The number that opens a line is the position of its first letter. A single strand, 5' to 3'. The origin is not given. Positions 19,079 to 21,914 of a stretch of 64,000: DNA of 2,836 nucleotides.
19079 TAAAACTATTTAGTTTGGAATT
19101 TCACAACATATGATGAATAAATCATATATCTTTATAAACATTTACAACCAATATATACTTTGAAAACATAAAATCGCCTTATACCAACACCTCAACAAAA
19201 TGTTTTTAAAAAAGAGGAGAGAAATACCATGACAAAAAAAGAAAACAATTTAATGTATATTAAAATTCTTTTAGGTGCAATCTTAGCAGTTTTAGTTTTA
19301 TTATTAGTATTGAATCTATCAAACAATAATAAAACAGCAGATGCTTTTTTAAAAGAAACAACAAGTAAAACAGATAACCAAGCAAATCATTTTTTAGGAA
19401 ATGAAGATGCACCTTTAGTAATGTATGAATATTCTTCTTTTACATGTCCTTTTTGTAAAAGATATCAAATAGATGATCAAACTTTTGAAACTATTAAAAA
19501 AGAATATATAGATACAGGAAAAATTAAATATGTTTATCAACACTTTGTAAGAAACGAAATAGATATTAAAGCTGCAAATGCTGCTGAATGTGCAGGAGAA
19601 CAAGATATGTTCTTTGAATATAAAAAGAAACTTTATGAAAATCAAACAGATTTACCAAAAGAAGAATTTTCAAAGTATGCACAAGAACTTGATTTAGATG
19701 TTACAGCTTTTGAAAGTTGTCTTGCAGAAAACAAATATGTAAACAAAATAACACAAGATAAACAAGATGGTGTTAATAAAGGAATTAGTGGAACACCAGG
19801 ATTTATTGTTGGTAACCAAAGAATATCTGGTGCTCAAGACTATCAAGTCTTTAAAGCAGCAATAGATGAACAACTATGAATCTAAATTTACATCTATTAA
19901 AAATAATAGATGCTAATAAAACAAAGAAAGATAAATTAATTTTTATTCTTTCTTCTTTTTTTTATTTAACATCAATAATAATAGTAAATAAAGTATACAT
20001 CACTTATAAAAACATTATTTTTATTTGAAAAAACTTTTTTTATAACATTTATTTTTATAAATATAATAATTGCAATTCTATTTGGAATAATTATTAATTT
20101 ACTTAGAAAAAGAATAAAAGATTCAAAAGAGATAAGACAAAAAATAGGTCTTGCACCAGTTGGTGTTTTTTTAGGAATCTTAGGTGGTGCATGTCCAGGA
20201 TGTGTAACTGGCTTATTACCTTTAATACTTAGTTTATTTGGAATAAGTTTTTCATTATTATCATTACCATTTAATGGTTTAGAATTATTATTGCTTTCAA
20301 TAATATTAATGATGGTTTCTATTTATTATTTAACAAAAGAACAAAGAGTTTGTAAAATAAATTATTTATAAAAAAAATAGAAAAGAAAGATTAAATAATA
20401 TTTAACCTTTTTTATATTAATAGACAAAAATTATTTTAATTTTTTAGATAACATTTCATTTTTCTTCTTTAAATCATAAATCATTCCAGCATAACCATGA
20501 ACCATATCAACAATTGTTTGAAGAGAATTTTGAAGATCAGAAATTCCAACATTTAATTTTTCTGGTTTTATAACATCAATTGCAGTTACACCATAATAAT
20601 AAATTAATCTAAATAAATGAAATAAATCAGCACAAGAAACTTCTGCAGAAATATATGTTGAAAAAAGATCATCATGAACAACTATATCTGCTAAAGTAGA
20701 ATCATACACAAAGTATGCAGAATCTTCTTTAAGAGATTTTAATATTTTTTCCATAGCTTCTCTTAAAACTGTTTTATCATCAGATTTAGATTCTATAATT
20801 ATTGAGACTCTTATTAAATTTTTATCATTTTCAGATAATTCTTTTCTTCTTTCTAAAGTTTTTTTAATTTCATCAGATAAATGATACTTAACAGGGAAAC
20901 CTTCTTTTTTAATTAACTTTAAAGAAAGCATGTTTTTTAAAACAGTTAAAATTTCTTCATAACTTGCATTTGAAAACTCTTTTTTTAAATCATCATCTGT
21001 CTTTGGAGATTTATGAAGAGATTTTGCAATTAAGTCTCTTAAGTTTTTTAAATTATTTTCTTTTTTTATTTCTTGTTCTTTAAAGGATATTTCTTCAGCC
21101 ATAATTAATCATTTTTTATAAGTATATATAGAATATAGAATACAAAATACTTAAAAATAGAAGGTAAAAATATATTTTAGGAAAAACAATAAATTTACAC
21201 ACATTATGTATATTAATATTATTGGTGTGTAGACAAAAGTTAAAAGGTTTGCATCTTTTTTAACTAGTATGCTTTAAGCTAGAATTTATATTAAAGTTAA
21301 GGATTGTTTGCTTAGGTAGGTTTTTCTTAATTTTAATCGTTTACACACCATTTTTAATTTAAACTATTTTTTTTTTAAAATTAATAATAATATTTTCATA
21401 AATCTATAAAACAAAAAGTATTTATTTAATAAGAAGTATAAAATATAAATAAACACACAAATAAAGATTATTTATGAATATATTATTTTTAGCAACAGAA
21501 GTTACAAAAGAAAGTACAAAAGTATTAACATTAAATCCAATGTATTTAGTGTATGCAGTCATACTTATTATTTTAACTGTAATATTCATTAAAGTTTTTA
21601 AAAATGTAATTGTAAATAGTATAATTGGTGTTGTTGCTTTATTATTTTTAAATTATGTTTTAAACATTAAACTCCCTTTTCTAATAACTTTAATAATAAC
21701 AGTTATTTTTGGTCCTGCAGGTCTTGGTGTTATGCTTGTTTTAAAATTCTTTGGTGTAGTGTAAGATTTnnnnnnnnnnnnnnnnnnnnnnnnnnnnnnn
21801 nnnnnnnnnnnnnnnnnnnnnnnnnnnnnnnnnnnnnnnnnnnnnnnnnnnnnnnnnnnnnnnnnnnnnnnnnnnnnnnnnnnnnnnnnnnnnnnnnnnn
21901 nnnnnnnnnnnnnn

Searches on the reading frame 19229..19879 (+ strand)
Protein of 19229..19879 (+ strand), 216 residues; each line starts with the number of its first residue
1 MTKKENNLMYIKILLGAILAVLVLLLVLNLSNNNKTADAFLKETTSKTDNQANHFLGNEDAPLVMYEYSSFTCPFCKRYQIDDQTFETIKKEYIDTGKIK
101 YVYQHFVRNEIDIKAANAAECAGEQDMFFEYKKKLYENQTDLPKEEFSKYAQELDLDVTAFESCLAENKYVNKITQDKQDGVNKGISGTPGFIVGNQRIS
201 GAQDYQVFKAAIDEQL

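Call 16: search_protein_families(library=pfam, proteins=[window:19229-19879:+], max_evalue=0.01)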
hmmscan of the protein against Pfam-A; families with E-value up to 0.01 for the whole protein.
window:19229-19879:+ (216 aa): 3 families
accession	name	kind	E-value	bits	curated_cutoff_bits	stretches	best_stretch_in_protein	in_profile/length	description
PF13462.12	Thioredoxin_4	-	1.6e-34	119.9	23.2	1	50-214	2-165/165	Thioredoxin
PF01323.26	DSBA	-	4.7e-13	49.8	25.6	1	122-212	95-190/191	DSBA-like thioredoxin domain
PF13743.12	Thioredoxin_5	-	0.0042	17.3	27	1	106-201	74-170/186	Thioredoxin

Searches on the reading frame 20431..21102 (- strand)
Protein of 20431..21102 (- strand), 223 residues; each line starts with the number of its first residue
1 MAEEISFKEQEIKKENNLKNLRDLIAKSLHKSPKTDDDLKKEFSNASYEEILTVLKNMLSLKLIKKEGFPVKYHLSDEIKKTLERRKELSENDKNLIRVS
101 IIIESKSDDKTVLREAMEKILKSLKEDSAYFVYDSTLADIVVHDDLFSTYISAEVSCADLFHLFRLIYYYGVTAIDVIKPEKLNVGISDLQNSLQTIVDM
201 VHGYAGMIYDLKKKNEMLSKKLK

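Call 16: search_protein_families(library=pfam, proteins=[window:20431-21102:-], max_evalue=0.01)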
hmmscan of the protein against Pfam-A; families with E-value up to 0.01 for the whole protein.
window:20431-21102:- (223 aa): 0 families

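Call 102: search_solved_structures(query=window:20431-21102:-, max_evalue=0.01)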
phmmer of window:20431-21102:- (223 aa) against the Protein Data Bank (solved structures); distinct sequences matched with E-value up to 0.01: 0.

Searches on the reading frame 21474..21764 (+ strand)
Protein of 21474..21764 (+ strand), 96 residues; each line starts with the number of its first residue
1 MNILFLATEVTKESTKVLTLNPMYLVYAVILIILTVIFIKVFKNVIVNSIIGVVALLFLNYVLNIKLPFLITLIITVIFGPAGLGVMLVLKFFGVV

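Call 16: search_protein_families(library=pfam, proteins=[window:21474-21764:+], max_evalue=0.01)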
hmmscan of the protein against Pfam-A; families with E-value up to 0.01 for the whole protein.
window:21474-21764:+ (96 aa): 1 family
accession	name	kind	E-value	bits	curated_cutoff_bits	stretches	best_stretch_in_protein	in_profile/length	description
PF07441.16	BofA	-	0.0032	18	26.1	1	25-93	3-75/75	SigmaK-factor processing regulatory protein BofA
